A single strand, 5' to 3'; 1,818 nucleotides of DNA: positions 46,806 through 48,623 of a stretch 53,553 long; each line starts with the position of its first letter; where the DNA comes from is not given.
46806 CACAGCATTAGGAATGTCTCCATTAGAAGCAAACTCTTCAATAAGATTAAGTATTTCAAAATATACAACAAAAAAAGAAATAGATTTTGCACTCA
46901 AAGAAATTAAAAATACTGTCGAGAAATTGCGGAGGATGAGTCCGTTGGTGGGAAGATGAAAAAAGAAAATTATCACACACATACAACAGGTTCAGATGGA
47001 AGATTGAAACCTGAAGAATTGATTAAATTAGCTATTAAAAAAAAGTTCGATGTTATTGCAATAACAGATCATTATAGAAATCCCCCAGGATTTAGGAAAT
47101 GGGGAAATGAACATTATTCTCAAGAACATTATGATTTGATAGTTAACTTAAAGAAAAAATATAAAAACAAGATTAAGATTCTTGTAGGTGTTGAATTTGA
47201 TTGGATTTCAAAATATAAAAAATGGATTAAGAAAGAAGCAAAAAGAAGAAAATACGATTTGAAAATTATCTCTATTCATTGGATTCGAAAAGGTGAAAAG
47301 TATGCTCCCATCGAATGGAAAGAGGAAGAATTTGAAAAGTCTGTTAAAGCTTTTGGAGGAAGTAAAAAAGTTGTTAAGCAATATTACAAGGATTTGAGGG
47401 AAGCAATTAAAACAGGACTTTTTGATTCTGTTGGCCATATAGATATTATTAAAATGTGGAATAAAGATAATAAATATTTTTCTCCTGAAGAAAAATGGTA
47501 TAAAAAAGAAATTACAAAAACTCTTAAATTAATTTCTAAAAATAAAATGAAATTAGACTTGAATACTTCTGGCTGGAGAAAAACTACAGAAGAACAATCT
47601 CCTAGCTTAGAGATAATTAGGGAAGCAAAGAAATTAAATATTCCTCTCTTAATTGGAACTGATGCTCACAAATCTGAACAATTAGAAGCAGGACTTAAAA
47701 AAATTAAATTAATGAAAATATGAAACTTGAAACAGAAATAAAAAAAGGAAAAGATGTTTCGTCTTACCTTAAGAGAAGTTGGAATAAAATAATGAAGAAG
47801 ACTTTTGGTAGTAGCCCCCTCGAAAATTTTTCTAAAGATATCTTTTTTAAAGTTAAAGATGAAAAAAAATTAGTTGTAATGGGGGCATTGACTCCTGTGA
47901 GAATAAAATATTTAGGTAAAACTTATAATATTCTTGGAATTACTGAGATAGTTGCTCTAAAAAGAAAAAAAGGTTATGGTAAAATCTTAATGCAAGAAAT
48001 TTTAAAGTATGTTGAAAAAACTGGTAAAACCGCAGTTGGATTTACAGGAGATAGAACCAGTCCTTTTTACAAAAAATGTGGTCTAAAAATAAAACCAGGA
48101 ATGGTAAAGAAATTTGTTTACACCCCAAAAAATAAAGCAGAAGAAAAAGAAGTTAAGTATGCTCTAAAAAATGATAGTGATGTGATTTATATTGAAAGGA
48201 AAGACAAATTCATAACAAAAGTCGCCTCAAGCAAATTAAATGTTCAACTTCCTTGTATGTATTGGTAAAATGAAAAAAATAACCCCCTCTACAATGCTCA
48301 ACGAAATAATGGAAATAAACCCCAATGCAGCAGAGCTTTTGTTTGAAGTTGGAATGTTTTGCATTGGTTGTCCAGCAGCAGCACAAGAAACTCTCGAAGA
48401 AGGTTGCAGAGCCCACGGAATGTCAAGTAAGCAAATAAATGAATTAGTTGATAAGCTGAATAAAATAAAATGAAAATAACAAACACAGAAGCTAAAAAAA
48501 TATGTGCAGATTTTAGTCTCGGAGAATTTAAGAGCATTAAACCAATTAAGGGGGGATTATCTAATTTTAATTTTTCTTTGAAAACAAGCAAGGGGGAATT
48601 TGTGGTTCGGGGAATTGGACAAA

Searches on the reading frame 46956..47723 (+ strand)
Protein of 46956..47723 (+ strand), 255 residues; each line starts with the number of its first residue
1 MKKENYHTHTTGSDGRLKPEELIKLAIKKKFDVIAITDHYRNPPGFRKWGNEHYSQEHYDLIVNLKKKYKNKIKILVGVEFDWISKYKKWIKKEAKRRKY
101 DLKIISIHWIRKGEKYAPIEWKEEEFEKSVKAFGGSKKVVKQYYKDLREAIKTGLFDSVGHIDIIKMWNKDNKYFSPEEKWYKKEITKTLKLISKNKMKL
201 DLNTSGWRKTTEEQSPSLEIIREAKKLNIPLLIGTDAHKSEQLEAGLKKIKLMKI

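Call 3: search_protein_families(library=pfam, proteins=[window:46956-47723:+], max_evalue=0.01)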
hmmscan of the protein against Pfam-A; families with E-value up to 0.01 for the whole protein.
window:46956-47723:+ (255 aa): 1 family
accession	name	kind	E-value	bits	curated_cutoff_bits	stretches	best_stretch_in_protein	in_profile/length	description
PF02811.25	PHP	-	4.8e-22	79.5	26.4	1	6-205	2-164/164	PHP domain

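Call 4: search_protein_families(library=ncbifam, proteins=[window:46956-47723:+], max_evalue=0.01)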
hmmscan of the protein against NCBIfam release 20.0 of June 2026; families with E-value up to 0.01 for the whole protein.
window:46956-47723:+ (255 aa): 16 families
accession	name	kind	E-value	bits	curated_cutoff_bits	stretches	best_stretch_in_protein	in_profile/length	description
TIGR01856.1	hisJ_fam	subfamily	9.8e-45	153.2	90.2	1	6-249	3-249/252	histidinol-phosphatase HisJ family protein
NF005996.1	PRK08123.1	equivalog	1.4e-42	145.8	133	1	7-249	4-260/262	histidinol-phosphatase HisJ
NF005596.0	PRK07328.1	subfamily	1.7e-31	109.6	202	1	5-249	5-242/269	histidinol-phosphatase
NF004086.0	PRK05588.1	equivalog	1.5e-13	51.3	321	1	7-250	5-232/255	histidinol phosphate phosphatase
NF005235.0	PRK06740.1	equivalog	2.7e-12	46.8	442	1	63-244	129-300/335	histidinol phosphate phosphatase domain-containing protein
NF005597.0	PRK07329.1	equivalog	6.2e-11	42.3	303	1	37-252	34-235/257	hypothetical protein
NF006375.0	PRK08609.1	equivalog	3e-10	39.3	426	1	5-87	338-418/571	DNA polymerase/3'-5' exonuclease PolX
NF004981.0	PRK06361.1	equivalog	3.5e-10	39.6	117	1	5-99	3-88/217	histidinol phosphate phosphatase domain-containing protein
NF047791.1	RNaseRnm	equivalog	4.6e-09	35.9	375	1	6-40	5-39/275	RNase RNM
NF006251.0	PRK08392.1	equivalog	3.9e-08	33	212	1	5-121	3-109/216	hypothetical protein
NF038032.1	CehA_McbA_metalo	domain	9e-07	28.6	80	1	6-49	7-49/315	CehA/McbA family metallohydrolase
NF045780.1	TrlF_fam_ATP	equivalog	1.3e-06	27.5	350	1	7-244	11-240/944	TrlF family AAA-like ATPase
NF006702.0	PRK09248.1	domain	2.6e-06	27.1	264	0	179-244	135-201/246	PHP domain-containing protein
NF041577.1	nside_bi_sphtase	equivalog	4.5e-06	26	400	1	3-40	3-40/276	3',5'-nucleoside bisphosphate phosphatase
NF005928.0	PRK07945.1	equivalog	1.1e-05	25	250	1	4-108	100-201/337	PHP domain-containing protein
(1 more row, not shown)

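Call 24: search_solved_structures(query=window:46956-47723:+, max_evalue=0.001)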
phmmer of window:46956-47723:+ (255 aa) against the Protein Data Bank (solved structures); distinct sequences matched with E-value up to 0.001: 4.
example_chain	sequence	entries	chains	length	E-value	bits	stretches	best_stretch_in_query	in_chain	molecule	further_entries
2yxo_A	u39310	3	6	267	1.1e-17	67.9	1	7-246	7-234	Histidinol phosphatase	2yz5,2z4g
3dcp_A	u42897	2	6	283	5.3e-14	55.8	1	18-246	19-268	Histidinol-phosphatase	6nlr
4gc3_A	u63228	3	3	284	2.2e-06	30.9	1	2-242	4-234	L-HISTIDINOL PHOSPHATE PHOSPHATASE | Histidinol-phosphatase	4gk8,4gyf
9etk_A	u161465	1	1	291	1.4e-05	28.2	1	5-115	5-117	Metal-dependent phosphoesterases (PHP family)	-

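Call 41: find_homologous_proteins(query=window:46956-47723:+, max_evalue=0.00001)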
Query window:46956-47723:+ (255 aa): 115 proteins with E <= 0.00001 among 1103 candidates.
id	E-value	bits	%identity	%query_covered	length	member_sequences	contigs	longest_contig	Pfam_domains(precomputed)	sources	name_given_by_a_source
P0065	1.3e-162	558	100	100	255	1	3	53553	PF02811.27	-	-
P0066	3.7e-106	373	66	97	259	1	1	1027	PF02811.27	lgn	-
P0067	3.5e-105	369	65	100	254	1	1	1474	PF02811.27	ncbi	-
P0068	9.6e-105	368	65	99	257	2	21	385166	PF02811.27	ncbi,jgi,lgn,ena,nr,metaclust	ncbi:histidinol-phosphatase HisJ [archaeon]|jgi:histidinol-phosphatase (PHP family)|nr:histidinol-ph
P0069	1.8e-104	367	65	98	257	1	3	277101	PF02811.27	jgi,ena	jgi:histidinol-phosphatase (PHP family)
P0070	2.1e-104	367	67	100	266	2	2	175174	PF02811.27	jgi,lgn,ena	-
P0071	3.2e-104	366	66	98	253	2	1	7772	PF02811.27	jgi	-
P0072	5.6e-104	365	63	100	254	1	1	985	PF02811.27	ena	-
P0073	4.3e-102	359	65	100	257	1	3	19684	PF02811.27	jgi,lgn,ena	-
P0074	2.2e-101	357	64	99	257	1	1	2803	PF02811.27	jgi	jgi:histidinol-phosphatase (PHP family)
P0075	5.0e-101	356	64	98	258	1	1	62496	PF02811.27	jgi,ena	jgi:histidinol-phosphatase (PHP family)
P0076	9.1e-101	355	63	98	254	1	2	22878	PF02811.27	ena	-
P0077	1.8e-100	354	65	93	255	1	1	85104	PF02811.27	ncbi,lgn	-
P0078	2.1e-100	354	63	98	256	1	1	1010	PF02811.27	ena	-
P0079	2.3e-100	354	65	98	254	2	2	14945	PF02811.27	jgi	-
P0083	5.7e-100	352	63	100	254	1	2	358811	PF02811.27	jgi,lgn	jgi:histidinol-phosphatase (PHP family)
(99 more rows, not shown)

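Call 42: find_encoding_contigs(protein=P0068, flank=5000, max_places=2)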
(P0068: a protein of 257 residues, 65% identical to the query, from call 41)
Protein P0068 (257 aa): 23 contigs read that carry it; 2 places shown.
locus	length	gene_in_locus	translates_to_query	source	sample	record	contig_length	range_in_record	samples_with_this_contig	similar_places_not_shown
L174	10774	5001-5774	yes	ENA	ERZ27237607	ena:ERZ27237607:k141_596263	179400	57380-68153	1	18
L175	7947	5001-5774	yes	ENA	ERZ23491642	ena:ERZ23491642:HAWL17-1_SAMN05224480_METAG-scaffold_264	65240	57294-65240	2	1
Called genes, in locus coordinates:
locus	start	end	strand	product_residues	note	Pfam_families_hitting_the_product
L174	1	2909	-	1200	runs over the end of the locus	-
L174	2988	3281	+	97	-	-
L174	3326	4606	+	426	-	PF18195:GatD_N, PF00710:Asparaginase, PF17763:Asparaginase_C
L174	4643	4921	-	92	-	-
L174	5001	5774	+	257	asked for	PF02811:PHP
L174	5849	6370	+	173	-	PF01909:NTP_transf_2, PF18765:Polbeta (weak)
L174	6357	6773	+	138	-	-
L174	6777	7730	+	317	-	PF01636:APH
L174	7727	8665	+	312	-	PF01636:APH, PF27663:Spore_coat_YutH (faint)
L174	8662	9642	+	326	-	PF01636:APH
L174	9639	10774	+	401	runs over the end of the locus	PF07690:MFS_1, PF05977:MFS_3, PF07690:MFS_1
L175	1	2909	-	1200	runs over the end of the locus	-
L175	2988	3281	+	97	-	-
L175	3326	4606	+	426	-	PF18195:GatD_N, PF00710:Asparaginase, PF17763:Asparaginase_C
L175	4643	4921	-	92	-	-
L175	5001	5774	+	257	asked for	PF02811:PHP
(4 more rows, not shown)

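Call 43: find_encoding_contigs(protein=P0070, flank=5000, max_places=1)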
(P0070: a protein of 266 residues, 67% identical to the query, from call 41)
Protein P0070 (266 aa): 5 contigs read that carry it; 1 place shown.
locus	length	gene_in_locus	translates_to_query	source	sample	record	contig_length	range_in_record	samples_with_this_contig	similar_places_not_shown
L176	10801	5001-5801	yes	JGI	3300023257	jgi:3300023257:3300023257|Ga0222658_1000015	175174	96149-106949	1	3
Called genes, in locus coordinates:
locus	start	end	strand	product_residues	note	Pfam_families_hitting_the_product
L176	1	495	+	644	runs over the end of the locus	PF00122:E1-E2_ATPase, PF00702:Hydrolase, PF08282:Hydrolase_3 (faint), PF12710:HAD (weak)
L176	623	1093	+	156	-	PF00383:dCMP_cyt_deam_1, PF14437:MafB19-deam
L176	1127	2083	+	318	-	PF01633:Choline_kinase (weak), PF01636:APH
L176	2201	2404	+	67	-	-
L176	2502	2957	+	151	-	-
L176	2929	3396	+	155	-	PF13673:Acetyltransf_10 (weak), PF00583:Acetyltransf_1, PF13508:Acetyltransf_7 (weak)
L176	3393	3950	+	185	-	-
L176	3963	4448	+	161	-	PF00583:Acetyltransf_1, PF13673:Acetyltransf_10, PF13508:Acetyltransf_7, PF08445:FR47 (weak)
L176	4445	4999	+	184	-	-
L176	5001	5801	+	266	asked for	PF02811:PHP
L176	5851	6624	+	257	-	-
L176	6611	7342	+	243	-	-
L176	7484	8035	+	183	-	PF28474:DUF8412, PF13376:OmdA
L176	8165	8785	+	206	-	-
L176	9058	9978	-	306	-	PF00413:Peptidase_M10, PF01400:Astacin (weak)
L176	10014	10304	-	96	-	-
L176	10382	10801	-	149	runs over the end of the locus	-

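Call 44: find_encoding_contigs(protein=P0083, flank=5000, max_places=1)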
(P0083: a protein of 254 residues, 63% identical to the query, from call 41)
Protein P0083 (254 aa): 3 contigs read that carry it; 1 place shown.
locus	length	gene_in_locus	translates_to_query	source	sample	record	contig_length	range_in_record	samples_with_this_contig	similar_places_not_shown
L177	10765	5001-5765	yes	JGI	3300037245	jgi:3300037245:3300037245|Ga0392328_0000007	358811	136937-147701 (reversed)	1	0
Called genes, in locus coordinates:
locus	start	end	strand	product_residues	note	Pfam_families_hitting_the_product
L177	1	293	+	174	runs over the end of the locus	-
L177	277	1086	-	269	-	PF02616:SMC_ScpA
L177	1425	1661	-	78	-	PF01599:Ribosomal_S27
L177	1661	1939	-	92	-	-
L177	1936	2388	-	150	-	PF01282:Ribosomal_S24e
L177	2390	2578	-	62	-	PF06093:Spt4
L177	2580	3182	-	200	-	PF03876:SHS2_Rpb7-N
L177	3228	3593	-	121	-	PF13638:PIN_4 (weak), PF18477:PIN_9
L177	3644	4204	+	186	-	-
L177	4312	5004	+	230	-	-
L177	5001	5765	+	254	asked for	PF02811:PHP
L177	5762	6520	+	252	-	PF01909:NTP_transf_2 (weak), PF07827:KNTase_C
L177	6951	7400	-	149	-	-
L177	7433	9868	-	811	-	PF00521:DNA_topoisoIV, PF03989:DNA_gyraseA_C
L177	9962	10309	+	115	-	-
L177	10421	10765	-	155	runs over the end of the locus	PF00293:NUDIX, PF14815:NUDIX_4 (weak)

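Call 65: search_protein_families(library=padloc, proteins=[window:46956-47723:+], max_evalue=0.001)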
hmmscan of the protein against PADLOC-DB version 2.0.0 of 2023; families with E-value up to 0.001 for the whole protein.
window:46956-47723:+ (255 aa): 0 families

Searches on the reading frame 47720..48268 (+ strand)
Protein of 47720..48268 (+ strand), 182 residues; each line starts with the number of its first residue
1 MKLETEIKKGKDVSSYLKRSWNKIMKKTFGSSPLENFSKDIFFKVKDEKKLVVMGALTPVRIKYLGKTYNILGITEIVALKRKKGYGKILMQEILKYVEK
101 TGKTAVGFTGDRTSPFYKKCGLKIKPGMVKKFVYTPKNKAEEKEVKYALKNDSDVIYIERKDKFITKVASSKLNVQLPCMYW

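Call 3: search_protein_families(library=pfam, proteins=[window:47720-48268:+], max_evalue=0.01)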
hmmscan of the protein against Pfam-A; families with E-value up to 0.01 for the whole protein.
window:47720-48268:+ (182 aa): 3 families
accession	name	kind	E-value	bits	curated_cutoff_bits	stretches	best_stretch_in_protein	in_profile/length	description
PF13527.13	Acetyltransf_9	-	4.6e-07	30.3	25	1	39-121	40-123/127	Acetyltransferase (GNAT) domain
PF00583.31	Acetyltransf_1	-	0.0011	19.7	20.7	1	82-121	72-115/116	Acetyltransferase (GNAT) family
PF13508.13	Acetyltransf_7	-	0.0021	18.9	27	1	81-121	40-81/84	Acetyltransferase (GNAT) domain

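Call 4: search_protein_families(library=ncbifam, proteins=[window:47720-48268:+], max_evalue=0.01)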
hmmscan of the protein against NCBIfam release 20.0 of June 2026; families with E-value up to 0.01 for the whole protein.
window:47720-48268:+ (182 aa): 0 families

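Call 65: search_protein_families(library=padloc, proteins=[window:47720-48268:+], max_evalue=0.001)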
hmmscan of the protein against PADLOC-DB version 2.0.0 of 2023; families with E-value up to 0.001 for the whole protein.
window:47720-48268:+ (182 aa): 0 families

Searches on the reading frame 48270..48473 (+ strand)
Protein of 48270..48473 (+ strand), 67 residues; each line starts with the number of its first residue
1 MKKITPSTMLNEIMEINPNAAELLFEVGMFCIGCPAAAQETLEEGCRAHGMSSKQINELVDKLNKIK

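Call 3: search_protein_families(library=pfam, proteins=[window:48270-48473:+], max_evalue=0.01)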
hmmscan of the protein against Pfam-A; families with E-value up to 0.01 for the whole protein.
window:48270-48473:+ (67 aa): 1 family
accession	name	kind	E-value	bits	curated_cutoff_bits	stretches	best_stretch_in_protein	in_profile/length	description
PF08984.16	DUF1858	-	3.3e-14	53.2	32.2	1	4-53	1-55/59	Domain of unknown function (DUF1858)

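Call 4: search_protein_families(library=ncbifam, proteins=[window:48270-48473:+], max_evalue=0.01)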
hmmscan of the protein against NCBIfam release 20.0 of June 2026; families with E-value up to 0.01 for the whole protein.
window:48270-48473:+ (67 aa): 1 family
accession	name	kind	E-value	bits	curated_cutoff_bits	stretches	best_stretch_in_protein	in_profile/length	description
TIGR03980.1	prismane_assoc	subfamily_domain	2.5e-19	69.1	44.95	1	4-64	1-58/58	hybrid cluster protein-associated redox disulfide domain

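Call 25: search_solved_structures(query=window:48270-48473:+, max_evalue=0.1)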
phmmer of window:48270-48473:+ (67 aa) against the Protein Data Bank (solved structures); distinct sequences matched with E-value up to 0.1: 3.
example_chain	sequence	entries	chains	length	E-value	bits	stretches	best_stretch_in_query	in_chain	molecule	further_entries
2k53_A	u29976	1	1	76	1.1e-08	38.2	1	3-60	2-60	A3DK08 Protein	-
2k5e_A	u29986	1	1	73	1.6e-06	31.5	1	3-56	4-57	uncharacterized protein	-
6er7_A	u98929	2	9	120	0.078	16.7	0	7-66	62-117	120aa long hypothetical chemotaxis protein (CheY)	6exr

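Call 65: search_protein_families(library=padloc, proteins=[window:48270-48473:+], max_evalue=0.001)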
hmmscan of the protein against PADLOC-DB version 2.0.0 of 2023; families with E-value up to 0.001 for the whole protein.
window:48270-48473:+ (67 aa): 0 families
